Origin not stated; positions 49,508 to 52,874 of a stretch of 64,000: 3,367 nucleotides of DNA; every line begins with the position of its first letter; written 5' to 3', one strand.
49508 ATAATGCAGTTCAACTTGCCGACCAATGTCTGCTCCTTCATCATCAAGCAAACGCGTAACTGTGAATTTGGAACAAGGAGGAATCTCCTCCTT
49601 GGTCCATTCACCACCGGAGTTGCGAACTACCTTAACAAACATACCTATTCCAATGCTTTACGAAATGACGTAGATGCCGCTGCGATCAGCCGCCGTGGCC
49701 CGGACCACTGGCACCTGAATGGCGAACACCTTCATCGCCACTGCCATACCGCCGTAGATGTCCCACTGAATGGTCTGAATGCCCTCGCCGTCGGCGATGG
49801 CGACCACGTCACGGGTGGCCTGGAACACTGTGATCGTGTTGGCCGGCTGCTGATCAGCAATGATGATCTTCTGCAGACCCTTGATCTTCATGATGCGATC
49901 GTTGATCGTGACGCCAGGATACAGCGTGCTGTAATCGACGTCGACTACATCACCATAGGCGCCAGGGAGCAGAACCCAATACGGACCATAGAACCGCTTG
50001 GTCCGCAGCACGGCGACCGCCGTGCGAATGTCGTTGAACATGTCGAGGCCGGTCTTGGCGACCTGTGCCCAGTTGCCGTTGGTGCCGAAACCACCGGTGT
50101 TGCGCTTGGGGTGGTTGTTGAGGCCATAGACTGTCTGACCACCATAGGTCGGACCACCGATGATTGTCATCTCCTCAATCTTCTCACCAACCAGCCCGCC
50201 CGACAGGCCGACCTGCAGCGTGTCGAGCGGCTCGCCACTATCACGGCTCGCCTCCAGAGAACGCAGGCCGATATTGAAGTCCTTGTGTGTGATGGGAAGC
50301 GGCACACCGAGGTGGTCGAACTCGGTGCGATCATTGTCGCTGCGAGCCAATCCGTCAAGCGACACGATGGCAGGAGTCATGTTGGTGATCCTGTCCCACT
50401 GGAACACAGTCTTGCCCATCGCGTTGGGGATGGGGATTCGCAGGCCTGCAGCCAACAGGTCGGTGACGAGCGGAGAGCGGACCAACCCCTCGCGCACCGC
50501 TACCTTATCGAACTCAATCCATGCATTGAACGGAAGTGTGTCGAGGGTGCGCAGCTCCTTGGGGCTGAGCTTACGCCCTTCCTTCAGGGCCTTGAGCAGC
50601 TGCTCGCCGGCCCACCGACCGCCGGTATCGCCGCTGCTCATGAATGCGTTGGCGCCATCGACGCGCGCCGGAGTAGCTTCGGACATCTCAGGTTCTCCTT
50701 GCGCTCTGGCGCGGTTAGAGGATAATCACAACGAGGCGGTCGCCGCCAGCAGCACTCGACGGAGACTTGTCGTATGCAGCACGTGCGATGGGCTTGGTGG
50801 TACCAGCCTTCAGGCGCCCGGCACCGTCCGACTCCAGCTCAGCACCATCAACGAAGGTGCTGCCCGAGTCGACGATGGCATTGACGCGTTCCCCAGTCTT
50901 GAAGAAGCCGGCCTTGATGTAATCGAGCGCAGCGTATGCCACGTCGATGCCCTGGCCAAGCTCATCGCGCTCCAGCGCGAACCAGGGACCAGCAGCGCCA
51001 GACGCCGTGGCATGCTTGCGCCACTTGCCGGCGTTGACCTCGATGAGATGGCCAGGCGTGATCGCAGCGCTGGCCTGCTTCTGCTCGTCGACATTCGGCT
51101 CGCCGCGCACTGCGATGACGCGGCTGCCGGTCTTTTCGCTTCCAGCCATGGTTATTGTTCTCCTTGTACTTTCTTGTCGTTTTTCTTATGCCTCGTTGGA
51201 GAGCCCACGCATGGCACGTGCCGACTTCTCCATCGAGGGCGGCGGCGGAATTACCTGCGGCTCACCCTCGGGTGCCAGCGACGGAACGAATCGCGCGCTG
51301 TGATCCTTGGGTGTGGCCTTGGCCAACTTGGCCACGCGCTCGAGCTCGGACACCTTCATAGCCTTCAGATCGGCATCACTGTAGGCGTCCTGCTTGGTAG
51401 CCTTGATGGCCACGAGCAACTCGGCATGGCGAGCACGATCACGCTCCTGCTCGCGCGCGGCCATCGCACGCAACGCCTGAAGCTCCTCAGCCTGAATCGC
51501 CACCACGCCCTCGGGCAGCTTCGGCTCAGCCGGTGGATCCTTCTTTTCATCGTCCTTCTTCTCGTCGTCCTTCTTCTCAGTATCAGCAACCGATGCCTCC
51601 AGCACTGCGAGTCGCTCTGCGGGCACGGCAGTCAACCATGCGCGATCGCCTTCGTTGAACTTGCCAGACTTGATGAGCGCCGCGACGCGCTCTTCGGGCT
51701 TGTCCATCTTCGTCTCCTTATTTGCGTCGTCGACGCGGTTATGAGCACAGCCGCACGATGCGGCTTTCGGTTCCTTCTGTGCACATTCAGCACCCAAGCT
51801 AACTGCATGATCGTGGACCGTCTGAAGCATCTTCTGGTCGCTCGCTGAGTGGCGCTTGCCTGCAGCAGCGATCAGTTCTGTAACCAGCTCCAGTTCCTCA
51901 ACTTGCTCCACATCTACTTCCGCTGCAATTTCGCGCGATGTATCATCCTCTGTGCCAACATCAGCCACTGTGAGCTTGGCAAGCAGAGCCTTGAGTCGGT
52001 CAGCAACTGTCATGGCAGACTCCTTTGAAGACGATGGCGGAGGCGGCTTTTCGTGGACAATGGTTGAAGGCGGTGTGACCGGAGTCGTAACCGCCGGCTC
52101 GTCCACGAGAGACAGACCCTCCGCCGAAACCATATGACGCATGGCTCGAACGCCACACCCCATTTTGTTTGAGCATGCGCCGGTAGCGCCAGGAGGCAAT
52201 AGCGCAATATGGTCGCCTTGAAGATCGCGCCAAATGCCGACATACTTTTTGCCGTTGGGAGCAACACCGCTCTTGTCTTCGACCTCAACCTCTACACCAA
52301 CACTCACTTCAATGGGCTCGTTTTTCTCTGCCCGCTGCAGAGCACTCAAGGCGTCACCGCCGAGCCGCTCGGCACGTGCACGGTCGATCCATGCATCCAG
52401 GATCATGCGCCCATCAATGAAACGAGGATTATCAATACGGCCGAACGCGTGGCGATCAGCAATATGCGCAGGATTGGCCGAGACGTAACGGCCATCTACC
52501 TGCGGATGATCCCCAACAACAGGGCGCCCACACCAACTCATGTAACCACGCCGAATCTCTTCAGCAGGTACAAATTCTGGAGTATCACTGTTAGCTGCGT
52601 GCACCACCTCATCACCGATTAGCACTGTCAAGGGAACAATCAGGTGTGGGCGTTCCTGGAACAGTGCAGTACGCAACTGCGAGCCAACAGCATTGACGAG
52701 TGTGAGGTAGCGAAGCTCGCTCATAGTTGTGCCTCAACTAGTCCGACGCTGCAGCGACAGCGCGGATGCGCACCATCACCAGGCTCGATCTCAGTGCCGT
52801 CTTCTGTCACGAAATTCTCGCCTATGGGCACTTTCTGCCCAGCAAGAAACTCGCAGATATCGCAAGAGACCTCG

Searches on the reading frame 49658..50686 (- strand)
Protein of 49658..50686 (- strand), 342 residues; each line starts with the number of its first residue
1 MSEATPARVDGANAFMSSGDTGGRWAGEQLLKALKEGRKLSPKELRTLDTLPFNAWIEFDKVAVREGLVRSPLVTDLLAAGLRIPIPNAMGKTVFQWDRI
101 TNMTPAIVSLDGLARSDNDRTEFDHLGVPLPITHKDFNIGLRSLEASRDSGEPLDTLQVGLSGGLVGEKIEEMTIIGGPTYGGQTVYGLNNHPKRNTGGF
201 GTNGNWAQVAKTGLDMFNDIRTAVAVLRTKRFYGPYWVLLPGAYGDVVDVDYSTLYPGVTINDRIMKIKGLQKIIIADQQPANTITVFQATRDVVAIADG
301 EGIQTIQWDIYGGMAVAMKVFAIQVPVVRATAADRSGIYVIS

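Call 7: search_protein_families(library=phrogs, proteins=[window:49658-50686:-], max_evalue=0.001)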
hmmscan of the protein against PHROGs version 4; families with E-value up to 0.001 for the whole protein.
window:49658-50686:- (342 aa): 1 family
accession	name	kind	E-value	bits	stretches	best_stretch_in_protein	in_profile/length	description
phrog_771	-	head and packaging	3.4e-14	53.8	1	48-306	54-315/354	virion structural protein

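Call 11: search_dna_similar(query=window:49658-50686:-, collection=phages, mode=protein, max_evalue=0.001)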
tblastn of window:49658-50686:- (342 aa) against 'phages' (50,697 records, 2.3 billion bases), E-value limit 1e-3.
Records with a match: 15; places in all: 15; records where one place covers at least 80% of the query: 5.
Best place of each record, by identity: <60% 15.
By first word of the organism name: Mannheimia 5; Brevundimonas 2; Halorubrum 2; Klebsiella 2; Haloarcula 2; Citrobacter 1; Haloarchaeal 1.
By host as written in the record: Brevundimonas pondensis LVF1 2; Halorubrum coriense 2; Klebsiella pneumoniae capsular type K1 2; Mannheimia haemolytica 587A serotype A2 2; Mannheimia haemolytica 535A serotype A1 2; Halorubrum sp. 2; Citrobacter freundii 1; Mannheimia haemolytica 3927A serotype A6 1; and 1 more.
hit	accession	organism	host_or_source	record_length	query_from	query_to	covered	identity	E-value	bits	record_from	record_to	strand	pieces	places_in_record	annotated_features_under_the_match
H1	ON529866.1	Brevundimonas phage vB_BpoS-MaInes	Brevundimonas pondensis LVF1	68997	2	338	99%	32.4%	5e-41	158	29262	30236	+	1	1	major capsid protein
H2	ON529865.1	Brevundimonas phage vB_BpoS-StAshley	Brevundimonas pondensis LVF1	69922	2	338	99%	32.1%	2e-40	157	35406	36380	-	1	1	major capsid protein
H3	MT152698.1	Halorubrum phage Hardycor1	Halorubrum coriense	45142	45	338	86%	27.6%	4e-21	100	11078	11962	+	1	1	mcp: major capsid protein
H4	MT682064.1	Klebsiella virus KpV2811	Klebsiella pneumoniae capsular type K1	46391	50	305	75%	31.0%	9e-21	99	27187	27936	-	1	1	hypothetical protein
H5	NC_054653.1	Klebsiella virus KpV2811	Klebsiella pneumoniae capsular type K1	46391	50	305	75%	31.0%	9e-21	99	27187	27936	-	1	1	virion structural protein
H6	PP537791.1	Citrobacter phage vB_CfrS_K1M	Citrobacter freundii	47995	50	305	75%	30.7%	3e-20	98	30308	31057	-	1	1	major capsid protein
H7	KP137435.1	Mannheimia phage vB_MhS_587AP2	Mannheimia haemolytica 587A serotype A2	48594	50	300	73%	28.2%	8e-18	91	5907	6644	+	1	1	hypothetical protein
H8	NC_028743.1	Mannheimia phage vB_MhS_587AP2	Mannheimia haemolytica 587A serotype A2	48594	50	300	73%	28.2%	8e-18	91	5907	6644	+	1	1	virion structural protein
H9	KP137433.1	Mannheimia phage vB_MhS_535AP2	Mannheimia haemolytica 535A serotype A1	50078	50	300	73%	28.2%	8e-18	91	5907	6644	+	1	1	hypothetical protein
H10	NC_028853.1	Mannheimia phage vB_MhS_535AP2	Mannheimia haemolytica 535A serotype A1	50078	50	300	73%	28.2%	8e-18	91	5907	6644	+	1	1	virion structural protein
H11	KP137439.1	Mannheimia phage vB_MhS_3927AP1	Mannheimia haemolytica 3927A serotype A6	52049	50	300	73%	28.2%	8e-18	91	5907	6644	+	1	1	hypothetical protein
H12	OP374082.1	Haloarchaeal virus HJTV-4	Natrinema thermotolerans A29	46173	37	342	89%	21.8%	9e-6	54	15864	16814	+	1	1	bacteriocin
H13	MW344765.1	Halorubrum virus Humcor1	Halorubrum coriense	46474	43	338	87%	22.4%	1e-5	53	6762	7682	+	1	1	mcp: major capsid protein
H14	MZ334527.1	Haloarcula tailed virus 3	Halorubrum sp.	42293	108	225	35%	31.2%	1e-5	53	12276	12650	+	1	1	major capsid protein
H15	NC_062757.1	Haloarcula tailed virus 3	Halorubrum sp.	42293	108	225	35%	31.2%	1e-5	53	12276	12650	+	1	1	major capsid protein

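Call 15: find_related_loci(query=window:49658-50686:-, collection=viral_contigs, flank=10000)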
Query window:49658-50686:- (342 aa) in viral_contigs; peptide patterns used: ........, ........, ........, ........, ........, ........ (x = any residue, [..] = any of these).
8 stretches matched a pattern; 3 encode a relative of the query (tblastn E <= 1e-3); 3 distinct loci.
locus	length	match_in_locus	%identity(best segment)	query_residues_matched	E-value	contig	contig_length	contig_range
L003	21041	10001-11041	53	2-342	3e-110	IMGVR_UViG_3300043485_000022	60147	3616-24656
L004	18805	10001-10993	48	4-338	7e-101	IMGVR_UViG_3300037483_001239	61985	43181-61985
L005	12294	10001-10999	46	2-338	2e-103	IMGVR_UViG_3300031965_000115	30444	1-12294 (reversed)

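Call 28: search_protein_families(library=pfam, proteins=[L004:12065-12778:+, L004:12823-13941:+, L004:13935-14450:+, L004:14435-15181:+, L004:15171-15620:+, L004:15592-16797:+, L004:16647-17180:+, L004:17177-17752:+, L004:17756-17986:+], max_evalue=0.001)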
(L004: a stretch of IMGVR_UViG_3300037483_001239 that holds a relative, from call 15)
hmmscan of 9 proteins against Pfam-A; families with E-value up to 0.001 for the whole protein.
L004:12065-12778:+ (237 aa): 1 family
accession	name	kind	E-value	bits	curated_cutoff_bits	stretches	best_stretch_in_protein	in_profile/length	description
PF00535.33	Glycos_transf_2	-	0.0001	22.7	23.3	1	15-114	10-120/168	Glycosyl transferase family 2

L004:12823-13941:+ (372 aa): 2 families
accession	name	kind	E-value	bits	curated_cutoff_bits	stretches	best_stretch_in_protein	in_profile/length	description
PF13527.13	Acetyltransf_9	-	2.5e-09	37.7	25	1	242-328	42-126/127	Acetyltransferase (GNAT) domain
PF00583.31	Acetyltransf_1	-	4.2e-05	24.3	20.7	1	236-310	29-96/116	Acetyltransferase (GNAT) family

L004:13935-14450:+ (171 aa): 1 family
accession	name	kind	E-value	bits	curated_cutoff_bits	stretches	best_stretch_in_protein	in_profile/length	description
PF13578.12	Methyltransf_24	-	1.3e-17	65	26.3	1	34-139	1-105/105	Methyltransferase domain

L004:14435-15181:+ (248 aa): 0 families

L004:15171-15620:+ (149 aa): 1 family
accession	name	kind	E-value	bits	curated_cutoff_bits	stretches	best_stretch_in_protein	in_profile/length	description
PF05257.22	CHAP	-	0.00017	22.5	26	1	40-127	3-81/81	CHAP domain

L004:15592-16797:+ (401 aa): 0 families

L004:16647-17180:+ (177 aa): 0 families

L004:17177-17752:+ (191 aa): 0 families

L004:17756-17986:+ (76 aa): 0 families

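Call 77: get_annotated_region(hit=H1, flank=10000)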
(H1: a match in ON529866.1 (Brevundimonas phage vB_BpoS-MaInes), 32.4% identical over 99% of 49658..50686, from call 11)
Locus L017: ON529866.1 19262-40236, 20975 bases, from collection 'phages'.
description: Brevundimonas phage vB_BpoS-MaInes, complete genome.
organism: Brevundimonas phage vB_BpoS-MaInes (NCBI taxid 2948603)
taxonomy: Viruses; Duplodnaviria; Heunggongvirae; Uroviricota; Caudoviricetes
host: Brevundimonas pondensis LVF1; source: sewage; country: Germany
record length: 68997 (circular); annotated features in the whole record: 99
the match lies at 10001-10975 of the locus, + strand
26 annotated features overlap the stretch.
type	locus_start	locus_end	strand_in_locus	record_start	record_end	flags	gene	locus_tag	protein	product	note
CDS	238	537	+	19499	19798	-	-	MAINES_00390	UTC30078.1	hypothetical protein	-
CDS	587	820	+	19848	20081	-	-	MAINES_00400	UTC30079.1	hypothetical protein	-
CDS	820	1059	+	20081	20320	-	-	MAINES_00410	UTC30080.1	hypothetical protein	-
CDS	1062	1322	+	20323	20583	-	-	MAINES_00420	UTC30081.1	hypothetical protein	-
CDS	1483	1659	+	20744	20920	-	-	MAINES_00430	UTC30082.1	hypothetical protein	-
CDS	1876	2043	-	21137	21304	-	-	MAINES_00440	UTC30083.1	hypothetical protein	-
CDS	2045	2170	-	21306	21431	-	-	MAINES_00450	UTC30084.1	hypothetical protein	-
CDS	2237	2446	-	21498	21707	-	-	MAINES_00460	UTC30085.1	hypothetical protein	-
CDS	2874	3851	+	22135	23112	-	-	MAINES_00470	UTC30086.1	hypothetical protein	-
CDS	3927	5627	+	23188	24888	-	-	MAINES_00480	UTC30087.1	terminase large subunit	-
CDS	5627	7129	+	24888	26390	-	-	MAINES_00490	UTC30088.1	hypothetical protein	-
CDS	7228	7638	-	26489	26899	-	-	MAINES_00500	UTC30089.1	recombination endonuclease VII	-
CDS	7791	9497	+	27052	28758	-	-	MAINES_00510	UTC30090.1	hypothetical protein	-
CDS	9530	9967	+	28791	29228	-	-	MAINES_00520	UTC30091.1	hypothetical protein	-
CDS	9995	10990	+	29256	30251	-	-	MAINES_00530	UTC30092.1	major capsid protein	-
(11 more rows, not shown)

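Call 79: find_related_loci(query=A4, collection=viral_contigs, flank=10000)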
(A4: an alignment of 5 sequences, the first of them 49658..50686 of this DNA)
Query A4 (342 aa) in viral_contigs; peptide patterns used: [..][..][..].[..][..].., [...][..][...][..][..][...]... (x = any residue, [..] = any of these).
171 stretches matched a pattern; 94 encode a relative of the query (tblastn E <= 1e-3); the best 80 are kept; 80 distinct loci.
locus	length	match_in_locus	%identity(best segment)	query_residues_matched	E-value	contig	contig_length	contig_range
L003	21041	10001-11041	53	2-342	7e-109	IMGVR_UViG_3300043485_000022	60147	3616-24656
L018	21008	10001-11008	50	1-342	1e-108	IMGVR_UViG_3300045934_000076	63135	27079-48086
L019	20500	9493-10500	50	1-342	1e-108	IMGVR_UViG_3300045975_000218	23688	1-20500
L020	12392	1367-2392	52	5-342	6e-108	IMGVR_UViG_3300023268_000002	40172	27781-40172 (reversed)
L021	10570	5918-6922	49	12-342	3e-103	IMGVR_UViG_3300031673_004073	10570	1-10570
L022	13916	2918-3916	48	7-339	6e-101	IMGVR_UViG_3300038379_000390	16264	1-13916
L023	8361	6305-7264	49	22-342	4e-101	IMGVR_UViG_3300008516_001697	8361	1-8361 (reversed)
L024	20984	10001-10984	46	1-332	2e-100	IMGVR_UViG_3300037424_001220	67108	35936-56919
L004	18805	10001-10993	48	4-338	2e-99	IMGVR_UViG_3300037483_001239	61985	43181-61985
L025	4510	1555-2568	48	1-342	2e-99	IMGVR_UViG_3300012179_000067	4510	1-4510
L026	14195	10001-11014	48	1-342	5e-99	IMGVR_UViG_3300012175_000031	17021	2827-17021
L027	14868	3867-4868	47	7-341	1e-98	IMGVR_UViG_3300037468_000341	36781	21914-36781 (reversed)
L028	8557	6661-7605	47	23-338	4e-98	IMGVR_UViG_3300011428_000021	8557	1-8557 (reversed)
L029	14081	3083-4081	47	6-341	1e-96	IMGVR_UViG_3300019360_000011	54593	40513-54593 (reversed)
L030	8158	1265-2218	49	21-339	1e-95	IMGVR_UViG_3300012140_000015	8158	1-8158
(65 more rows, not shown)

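Call 85: search_protein_families(library=pfam, alignment_id=A5, max_evalue=0.001)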
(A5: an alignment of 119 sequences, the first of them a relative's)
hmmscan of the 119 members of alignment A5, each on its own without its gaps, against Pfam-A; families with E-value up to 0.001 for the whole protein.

A. member 1, L004:12065-12778:+ (237 aa): 1 family
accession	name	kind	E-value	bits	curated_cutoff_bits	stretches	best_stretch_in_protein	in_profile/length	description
PF00535.33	Glycos_transf_2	-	0.0001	22.7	23.3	1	15-114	10-120/168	Glycosyl transferase family 2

B. families by the number of members that match (of 119 scanned): 38 families (the first 25 are shown)
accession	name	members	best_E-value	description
PF01041.23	DegT_DnrJ_EryC1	6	2.1e-108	DegT/DnrJ/EryC1/StrS aminotransferase family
PF00155.27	Aminotran_1_2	6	2.6e-11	Aminotransferase class I and II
PF08241.18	Methyltransf_11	5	1.1e-16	Methyltransferase domain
PF00535.33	Glycos_transf_2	5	1.8e-08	Glycosyl transferase family 2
PF01531.22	Glyco_transf_11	4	2.1e-27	Glycosyl transferase family 11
PF13578.12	Methyltransf_24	4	7.1e-19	Methyltransferase domain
PF13649.12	Methyltransf_25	4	5.1e-16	Methyltransferase domain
PF08003.17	Methyltransf_9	3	9.6e-15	Protein of unknown function (DUF1698)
PF00132.30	Hexapep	3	8.9e-14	Bacterial transferase hexapeptide (six repeats)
PF08242.18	Methyltransf_12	3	1.3e-13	Methyltransferase domain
PF13489.12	Methyltransf_23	3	2.8e-12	Methyltransferase domain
PF01053.26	Cys_Met_Meta_PP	3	5.4e-06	Cys/Met metabolism PLP-dependent enzyme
PF00534.26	Glycos_transf_1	3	2.1e-05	Glycosyl transferases group 1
PF13527.13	Acetyltransf_9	2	2.5e-09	Acetyltransferase (GNAT) domain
PF12804.13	NTP_transf_3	2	3.2e-09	MobA-like NTP transferase domain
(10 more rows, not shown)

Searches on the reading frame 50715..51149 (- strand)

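Call 7: search_protein_families(library=phrogs, proteins=[window:50715-51149:-], max_evalue=0.001)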
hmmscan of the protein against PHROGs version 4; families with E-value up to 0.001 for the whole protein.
window:50715-51149:- (144 aa): 1 family
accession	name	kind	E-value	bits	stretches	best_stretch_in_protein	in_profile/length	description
phrog_766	-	head and packaging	7.3e-12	46.4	1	10-139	8-139/150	head decoration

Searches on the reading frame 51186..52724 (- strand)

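Call 7: search_protein_families(library=phrogs, proteins=[window:51186-52724:-], max_evalue=0.001)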
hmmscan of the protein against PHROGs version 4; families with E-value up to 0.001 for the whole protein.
window:51186-52724:- (512 aa): 3 families
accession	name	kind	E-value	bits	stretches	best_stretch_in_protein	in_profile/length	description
phrog_760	-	unknown function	1.1e-24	88.4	1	15-457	15-411/447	-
phrog_12864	-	head and packaging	5.2e-06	26.8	1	51-182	85-199/468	head maturation protease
phrog_2229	-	head and packaging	0.00058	20.3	1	127-181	121-174/428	head maturation protease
